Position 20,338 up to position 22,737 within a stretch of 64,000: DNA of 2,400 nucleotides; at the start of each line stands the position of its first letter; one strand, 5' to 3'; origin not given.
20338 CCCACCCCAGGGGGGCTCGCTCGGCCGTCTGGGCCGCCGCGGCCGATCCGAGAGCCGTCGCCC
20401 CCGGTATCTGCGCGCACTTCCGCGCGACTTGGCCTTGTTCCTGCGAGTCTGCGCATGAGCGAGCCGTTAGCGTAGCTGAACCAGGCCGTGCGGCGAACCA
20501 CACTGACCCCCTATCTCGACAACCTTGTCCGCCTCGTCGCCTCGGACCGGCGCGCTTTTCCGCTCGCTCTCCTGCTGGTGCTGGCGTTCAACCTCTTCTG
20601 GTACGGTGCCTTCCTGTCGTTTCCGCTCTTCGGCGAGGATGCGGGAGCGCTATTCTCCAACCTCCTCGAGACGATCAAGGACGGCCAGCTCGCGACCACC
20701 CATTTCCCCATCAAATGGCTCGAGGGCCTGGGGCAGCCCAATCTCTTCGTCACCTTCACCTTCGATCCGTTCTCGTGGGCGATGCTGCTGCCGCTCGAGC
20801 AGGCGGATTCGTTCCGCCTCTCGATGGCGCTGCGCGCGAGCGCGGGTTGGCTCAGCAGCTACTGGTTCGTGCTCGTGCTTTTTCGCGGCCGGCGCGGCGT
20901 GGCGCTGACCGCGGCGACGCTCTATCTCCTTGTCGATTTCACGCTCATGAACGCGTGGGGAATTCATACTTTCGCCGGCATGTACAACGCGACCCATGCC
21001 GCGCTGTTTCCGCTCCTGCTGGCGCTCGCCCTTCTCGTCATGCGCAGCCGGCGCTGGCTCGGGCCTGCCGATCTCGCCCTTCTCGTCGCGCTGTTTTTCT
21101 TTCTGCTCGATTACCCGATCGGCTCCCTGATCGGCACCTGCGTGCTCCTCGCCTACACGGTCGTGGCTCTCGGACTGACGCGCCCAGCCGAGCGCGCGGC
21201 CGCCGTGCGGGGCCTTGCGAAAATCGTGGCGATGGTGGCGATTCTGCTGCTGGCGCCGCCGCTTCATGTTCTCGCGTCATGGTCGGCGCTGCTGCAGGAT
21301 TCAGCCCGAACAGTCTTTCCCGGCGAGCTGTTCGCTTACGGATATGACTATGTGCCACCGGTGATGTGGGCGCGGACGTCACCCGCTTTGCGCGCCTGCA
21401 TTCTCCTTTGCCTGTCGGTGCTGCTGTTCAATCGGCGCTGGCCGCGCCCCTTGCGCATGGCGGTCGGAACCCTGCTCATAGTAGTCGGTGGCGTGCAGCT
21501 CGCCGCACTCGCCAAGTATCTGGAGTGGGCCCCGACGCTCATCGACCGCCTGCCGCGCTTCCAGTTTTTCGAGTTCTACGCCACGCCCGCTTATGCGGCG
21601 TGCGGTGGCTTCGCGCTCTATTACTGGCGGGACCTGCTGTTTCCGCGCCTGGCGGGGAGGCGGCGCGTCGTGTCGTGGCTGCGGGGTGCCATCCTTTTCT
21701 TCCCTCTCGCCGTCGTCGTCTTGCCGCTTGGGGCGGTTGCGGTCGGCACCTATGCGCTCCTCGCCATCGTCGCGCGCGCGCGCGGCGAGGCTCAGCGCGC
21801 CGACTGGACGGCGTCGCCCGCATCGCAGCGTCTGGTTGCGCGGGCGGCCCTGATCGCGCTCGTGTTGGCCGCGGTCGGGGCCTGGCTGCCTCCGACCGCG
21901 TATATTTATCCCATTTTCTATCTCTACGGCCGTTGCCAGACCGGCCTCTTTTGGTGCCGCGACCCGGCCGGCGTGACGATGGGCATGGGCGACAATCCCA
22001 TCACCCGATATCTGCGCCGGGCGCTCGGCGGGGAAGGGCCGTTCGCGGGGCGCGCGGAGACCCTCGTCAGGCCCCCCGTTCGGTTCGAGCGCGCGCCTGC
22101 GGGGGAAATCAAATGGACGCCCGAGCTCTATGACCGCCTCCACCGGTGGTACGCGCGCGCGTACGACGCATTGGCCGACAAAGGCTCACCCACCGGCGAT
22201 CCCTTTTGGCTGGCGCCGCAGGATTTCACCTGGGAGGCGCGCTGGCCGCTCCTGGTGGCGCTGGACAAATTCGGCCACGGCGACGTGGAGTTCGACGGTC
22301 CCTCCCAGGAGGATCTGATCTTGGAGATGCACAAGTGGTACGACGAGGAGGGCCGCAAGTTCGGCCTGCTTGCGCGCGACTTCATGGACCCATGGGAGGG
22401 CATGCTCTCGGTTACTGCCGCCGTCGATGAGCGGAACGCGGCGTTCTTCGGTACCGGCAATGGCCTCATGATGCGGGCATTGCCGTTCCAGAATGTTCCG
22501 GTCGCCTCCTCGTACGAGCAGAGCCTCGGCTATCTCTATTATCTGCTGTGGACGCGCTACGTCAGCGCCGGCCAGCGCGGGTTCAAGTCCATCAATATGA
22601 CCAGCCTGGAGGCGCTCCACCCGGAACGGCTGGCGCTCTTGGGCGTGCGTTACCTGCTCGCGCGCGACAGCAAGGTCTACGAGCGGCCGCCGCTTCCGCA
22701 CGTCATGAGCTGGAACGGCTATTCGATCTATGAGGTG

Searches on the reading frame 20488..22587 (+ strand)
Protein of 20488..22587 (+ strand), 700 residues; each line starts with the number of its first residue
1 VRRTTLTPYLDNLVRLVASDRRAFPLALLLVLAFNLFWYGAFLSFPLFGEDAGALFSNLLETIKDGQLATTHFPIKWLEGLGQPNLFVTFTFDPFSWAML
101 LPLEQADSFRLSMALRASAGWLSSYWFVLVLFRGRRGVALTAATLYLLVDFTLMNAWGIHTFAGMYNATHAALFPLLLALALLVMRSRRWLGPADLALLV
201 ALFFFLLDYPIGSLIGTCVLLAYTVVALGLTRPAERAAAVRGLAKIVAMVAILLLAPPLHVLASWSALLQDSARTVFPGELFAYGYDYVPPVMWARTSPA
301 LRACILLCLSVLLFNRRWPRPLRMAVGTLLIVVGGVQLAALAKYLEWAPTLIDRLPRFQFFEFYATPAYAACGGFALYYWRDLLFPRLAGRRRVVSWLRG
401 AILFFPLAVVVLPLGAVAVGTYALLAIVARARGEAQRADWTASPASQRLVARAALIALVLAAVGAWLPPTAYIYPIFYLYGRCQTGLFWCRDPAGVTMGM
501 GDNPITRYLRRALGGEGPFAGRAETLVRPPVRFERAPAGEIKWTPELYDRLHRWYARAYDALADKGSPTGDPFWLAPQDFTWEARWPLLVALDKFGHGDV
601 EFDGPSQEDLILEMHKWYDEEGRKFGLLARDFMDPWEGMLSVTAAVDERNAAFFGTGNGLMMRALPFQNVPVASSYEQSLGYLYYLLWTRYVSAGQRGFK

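Call 35: find_homologous_proteins(query=window:20488-22587:+, max_evalue=0.00001)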
Query window:20488-22587:+ (700 aa): 31 proteins with E <= 0.00001 among 8000 candidates.
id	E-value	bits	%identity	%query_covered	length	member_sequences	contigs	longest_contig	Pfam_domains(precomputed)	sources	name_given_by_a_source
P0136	0.0e+0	1580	100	100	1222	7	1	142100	-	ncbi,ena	ncbi:MAG: hypothetical protein ACLQME_11555 [Alphaproteobacteria bacterium]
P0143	0.0e+0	1458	94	98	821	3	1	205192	-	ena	-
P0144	0.0e+0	1097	71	99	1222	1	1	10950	-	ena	-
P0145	9.5e-298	1008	67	98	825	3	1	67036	-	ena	-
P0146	4.9e-291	985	65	100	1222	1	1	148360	-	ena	-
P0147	3.8e-290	982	65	99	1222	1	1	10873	-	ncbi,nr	ncbi:MAG TPA: hypothetical protein VL244_16055 [Alphaproteobacteria bacterium]|nr:hypothetical prote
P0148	1.1e-280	951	63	98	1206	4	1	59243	-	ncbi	ncbi:MAG: hypothetical protein ACHQRJ_02075 [Alphaproteobacteria bacterium]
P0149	1.1e-271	922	62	96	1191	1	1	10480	-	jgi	jgi:hypothetical protein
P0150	1.3e-260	885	59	100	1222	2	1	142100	-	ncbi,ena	ncbi:MAG: hypothetical protein ACLQME_11540 [Alphaproteobacteria bacterium]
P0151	2.6e-258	877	60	96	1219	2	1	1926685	-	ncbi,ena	-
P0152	1.4e-250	852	59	97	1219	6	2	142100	-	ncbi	ncbi:MAG: hypothetical protein ACLQME_11520 [Alphaproteobacteria bacterium]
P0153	2.8e-249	847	63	89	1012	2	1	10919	-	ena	-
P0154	7.5e-236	803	57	97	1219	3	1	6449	-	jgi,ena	-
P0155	3.4e-233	794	56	99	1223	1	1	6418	-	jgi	jgi:hypothetical protein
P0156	5.6e-220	751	90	55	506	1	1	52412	-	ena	-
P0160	5.6e-134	466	42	94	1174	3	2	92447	-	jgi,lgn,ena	-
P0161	2.4e-124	434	40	96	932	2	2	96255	-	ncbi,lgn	-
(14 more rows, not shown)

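Call 42: find_encoding_contigs(protein=P0151, flank=10000, max_places=2)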
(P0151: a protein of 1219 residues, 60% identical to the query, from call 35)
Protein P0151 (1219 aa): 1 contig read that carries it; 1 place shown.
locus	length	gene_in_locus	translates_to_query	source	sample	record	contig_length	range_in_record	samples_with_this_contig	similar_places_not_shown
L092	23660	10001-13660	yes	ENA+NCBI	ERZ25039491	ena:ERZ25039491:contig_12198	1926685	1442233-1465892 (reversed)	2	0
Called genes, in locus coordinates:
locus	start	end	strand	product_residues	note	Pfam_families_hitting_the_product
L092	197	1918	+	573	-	-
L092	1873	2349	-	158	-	-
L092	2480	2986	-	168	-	-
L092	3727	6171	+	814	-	-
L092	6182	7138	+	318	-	PF13489:Methyltransf_23, PF08241:Methyltransf_11, PF08242:Methyltransf_12 (weak), PF13649:Methyltransf_25 (weak)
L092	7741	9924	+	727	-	-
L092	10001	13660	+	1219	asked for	-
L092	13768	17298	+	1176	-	-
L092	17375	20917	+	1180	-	-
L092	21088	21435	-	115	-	-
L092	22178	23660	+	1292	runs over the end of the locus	-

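Call 47: predict_structure(alignment_id=A2)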
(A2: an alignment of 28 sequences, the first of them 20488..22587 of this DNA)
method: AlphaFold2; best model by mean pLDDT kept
length: 700 residues; sequences in the alignment: 28
mean_pLDDT: 76.4   pTM: 0.77
mean pLDDT of the five models: 76.4, 75.1, 71.8, 71.5, 69.9
residues with pLDDT >= 90: 191; 70-90: 271; 50-70: 178; < 50: 60
segments of 3 or more residues with pLDDT < 50: 1-6, 15-18, 80-82, 280-284, 517-527, 657-659, 673-696, 698-700
pLDDT, mean of each block of 10 residues (from residue 1): 45 50 84 90 68 69 62 54 60 81 84 92 97 91 93 75 79 96 94 94 85 87 97 94 96 78 66 51 61 84 91 82 95 91 81 73 93 91 74 83 88 81 74 59 70 86 72 58 80 70 69 54 47 83 94 93 66 83 91 86 76 92 89 69 58 53 65 44 41 47
secondary structure, 60 per line:
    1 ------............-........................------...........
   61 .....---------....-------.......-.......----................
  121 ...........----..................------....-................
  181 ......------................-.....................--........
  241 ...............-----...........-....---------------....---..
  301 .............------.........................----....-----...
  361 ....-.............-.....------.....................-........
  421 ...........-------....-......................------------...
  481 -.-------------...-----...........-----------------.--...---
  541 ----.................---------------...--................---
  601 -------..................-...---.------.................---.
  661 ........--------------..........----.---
elements in order (helices of 4 or more, strands of 3 or more residues): H7-18 H20-42 H50-65 H75-78 H86-92 H94-100 H105-131 H136-153 H160-163 H165-186 H193-208 H210-230 H233-255 H261-271 H273-276 H292-295 H299-313 H320-344 H349-352 H358-364 H366-378 H380-384 H391-411 H413-431 H439-442 H444-465 H504-514 E535-537 H545-561 H582-597 H608-625 E627-629 H641-656 H660-668 H683-692

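Call 49: fold_search(model_id=the predicted structure, library=pdb)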
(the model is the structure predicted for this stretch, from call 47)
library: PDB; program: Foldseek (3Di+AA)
matches with E <= 10: 539; with E <= 0.001: 0
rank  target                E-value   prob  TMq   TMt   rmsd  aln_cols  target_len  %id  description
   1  7oci_F                1.1e-03  1.00  0.28  0.30  14.4       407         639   12  Cryo-EM structure of yeast Ost6p containing oligosaccharyltransferase complex (released 2022-02-16)
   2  8age_A                1.3e-03  1.00  0.33  0.35  12.2       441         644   12  Structure of yeast oligosaccharylransferase complex with acceptor peptide bound (released 2022-12-07)
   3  8if8_B                2.8e-03  1.00  0.32  0.35   8.4       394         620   17  Arabinosyltransferase AftA (released 2023-05-31)
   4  8if8_C                8.3e-03  1.00  0.31  0.35   9.4       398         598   14  Arabinosyltransferase AftA (released 2023-05-31)
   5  5ezm                  1.3e-02  1.00  0.30  0.37  10.6       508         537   14  Crystal Structure of ArnT from Cupriavidus metallidurans in the apo state (released 2016-02-17)
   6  6s7t_A                1.5e-02  1.00  0.31  0.30  11.7       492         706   12  Cryo-EM structure of human oligosaccharyltransferase complex OST-B (released 2019-12-18)
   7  5f15                  1.6e-02  1.00  0.29  0.35  12.4       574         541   15  Crystal Structure of ArnT from Cupriavidus metallidurans bound to Undecaprenyl phosphate (released 2016-02-17)
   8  6wby                  3.0e-02  1.00  0.33  0.20   8.3       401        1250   17  Single-Particle Cryo-EM Structure of Arabinofuranosyltransferase AftD from Mycobacteria, Mutant R1389S Class 2 (released 2020-05-13)
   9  8pn9_A                5.3e-02  1.00  0.34  0.36   9.9       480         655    9  Structure of human oligosaccharyltransferase OST-A complex bound to NGI-1 (released 2024-05-08)
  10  6w98_A                6.4e-02  1.00  0.33  0.19   8.5       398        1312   17  Single-Particle Cryo-EM Structure of Arabinofuranosyltransferase AftD from Mycobacteria (released 2020-05-13)
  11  7e9s_A                7.2e-02  1.00  0.32  0.27  11.0       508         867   13  Archaeal oligosaccharyltransferase AglB from Archaeoglobus fulgidus in complex with an inhibitory peptide and a dolich (released 2021-09-08)
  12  4fxz                  7.5e-02  0.13  0.08  0.10  26.1       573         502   12  Crystal structure of LeuT-F253A bound to L-leucine from lipid bicelles (released 2012-08-08)
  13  8agc_A                1.1e-01  1.00  0.33  0.33  10.1       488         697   14  Structure of yeast oligosaccharylransferase complex with lipid-linked oligosaccharide and non-acceptor peptide bound (released 2022-12-07)
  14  6rw3_A                1.1e-01  0.21  0.11  0.15  24.1       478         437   12  The molecular basis for sugar import in malaria parasites. (released 2020-01-29)
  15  3usg                  1.1e-01  0.11  0.08  0.10  26.3       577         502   11  Crystal structure of LeuT bound to L-leucine in space group C2 from lipid bicelles (released 2012-01-11)
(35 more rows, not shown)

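Call 95: find_encoding_contigs(protein=P0152, flank=10000, max_places=3)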
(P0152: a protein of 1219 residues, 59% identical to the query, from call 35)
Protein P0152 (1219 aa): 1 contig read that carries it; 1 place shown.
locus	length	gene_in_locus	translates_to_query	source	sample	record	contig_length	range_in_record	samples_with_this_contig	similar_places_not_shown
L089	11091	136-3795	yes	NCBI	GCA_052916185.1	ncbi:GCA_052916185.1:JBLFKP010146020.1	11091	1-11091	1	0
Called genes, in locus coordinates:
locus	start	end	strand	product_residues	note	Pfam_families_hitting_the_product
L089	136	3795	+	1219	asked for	-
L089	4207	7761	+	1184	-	-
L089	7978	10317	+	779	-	-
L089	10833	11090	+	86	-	?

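Call 103: find_encoding_contigs(protein=P0160, flank=10000, max_places=1)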
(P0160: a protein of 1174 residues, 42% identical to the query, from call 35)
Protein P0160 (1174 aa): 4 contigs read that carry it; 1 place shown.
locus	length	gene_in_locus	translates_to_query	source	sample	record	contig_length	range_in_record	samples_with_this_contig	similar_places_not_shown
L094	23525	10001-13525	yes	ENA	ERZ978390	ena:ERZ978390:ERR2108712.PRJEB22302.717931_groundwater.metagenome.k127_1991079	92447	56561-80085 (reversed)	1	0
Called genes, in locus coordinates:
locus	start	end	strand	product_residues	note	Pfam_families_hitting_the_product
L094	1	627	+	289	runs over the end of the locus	PF01370:Epimerase, PF04321:RmlD_sub_bind, PF16363:GDP_Man_Dehyd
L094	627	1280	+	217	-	PF13489:Methyltransf_23, PF13649:Methyltransf_25, PF13847:Methyltransf_31, PF08241:Methyltransf_11, PF08242:Methyltransf_12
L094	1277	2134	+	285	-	PF13489:Methyltransf_23, PF08241:Methyltransf_11, PF08242:Methyltransf_12 (weak), PF13649:Methyltransf_25 (weak)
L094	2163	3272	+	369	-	PF00155:Aminotran_1_2 (weak), PF01041:DegT_DnrJ_EryC1, PF01212:Beta_elim_lyase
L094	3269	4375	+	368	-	PF01041:DegT_DnrJ_EryC1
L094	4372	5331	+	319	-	PF00676:E1_dh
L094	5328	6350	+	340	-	PF02779:Transket_pyr, PF02780:Transketolase_C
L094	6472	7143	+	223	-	PF00923:TAL_FSA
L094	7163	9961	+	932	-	-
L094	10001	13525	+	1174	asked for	-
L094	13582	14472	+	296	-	PF13489:Methyltransf_23, PF07021:MetW (weak), PF08241:Methyltransf_11, PF08242:Methyltransf_12, PF13649:Methyltransf_25, PF13847:Methyltransf_31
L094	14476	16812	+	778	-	-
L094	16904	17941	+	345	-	PF00487:FA_desaturase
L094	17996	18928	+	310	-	PF13489:Methyltransf_23, PF07021:MetW, PF08241:Methyltransf_11, PF08242:Methyltransf_12, PF13649:Methyltransf_25, PF13847:Methyltransf_31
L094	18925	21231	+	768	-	-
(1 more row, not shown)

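Call 104: find_encoding_contigs(protein=P0161, flank=10000, max_places=1)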
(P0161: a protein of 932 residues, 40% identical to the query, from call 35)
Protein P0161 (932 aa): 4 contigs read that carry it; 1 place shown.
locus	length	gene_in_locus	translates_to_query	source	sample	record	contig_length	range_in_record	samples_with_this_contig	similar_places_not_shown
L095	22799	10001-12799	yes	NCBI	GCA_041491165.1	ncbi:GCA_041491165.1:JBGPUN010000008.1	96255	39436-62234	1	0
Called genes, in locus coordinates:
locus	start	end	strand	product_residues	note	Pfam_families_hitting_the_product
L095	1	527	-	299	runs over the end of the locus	PF08241:Methyltransf_11, PF13649:Methyltransf_25 (weak), PF13847:Methyltransf_31 (faint)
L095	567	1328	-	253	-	PF00535:Glycos_transf_2, PF13641:Glyco_tranf_2_3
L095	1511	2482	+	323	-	PF03706:LPG_synthase_TM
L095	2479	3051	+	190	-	PF00293:NUDIX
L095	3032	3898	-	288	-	PF00892:EamA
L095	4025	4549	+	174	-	-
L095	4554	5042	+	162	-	-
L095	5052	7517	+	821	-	-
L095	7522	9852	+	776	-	-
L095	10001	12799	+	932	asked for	-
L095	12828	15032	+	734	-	-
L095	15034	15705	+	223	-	-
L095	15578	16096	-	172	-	-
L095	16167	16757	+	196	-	PF23310:TPR_27 (faint), PF08238:Sel1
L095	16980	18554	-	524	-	-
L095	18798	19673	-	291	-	PF23914:TPR_CcmH_CycH, PF13429:TPR_15, PF13424:TPR_12, PF13414:TPR_11, PF13414:TPR_11, PF00515:TPR_1, PF07719:TPR_2, PF13414:TPR_11, +27 more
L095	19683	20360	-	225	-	PF13489:Methyltransf_23 (weak), PF07021:MetW (weak), PF13847:Methyltransf_31, PF08241:Methyltransf_11, PF08242:Methyltransf_12 (weak), PF13649:Methyltransf_25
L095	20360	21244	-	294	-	PF01370:Epimerase, PF04321:RmlD_sub_bind, PF16363:GDP_Man_Dehyd (faint)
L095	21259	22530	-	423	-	PF03721:UDPG_MGDP_dh_N, PF00984:UDPG_MGDP_dh, PF03720:UDPG_MGDP_dh_C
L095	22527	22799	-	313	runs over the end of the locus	PF01408:GFO_IDH_MocA (weak), PF02894:GFO_IDH_MocA_C (weak), PF22725:GFO_IDH_MocA_C3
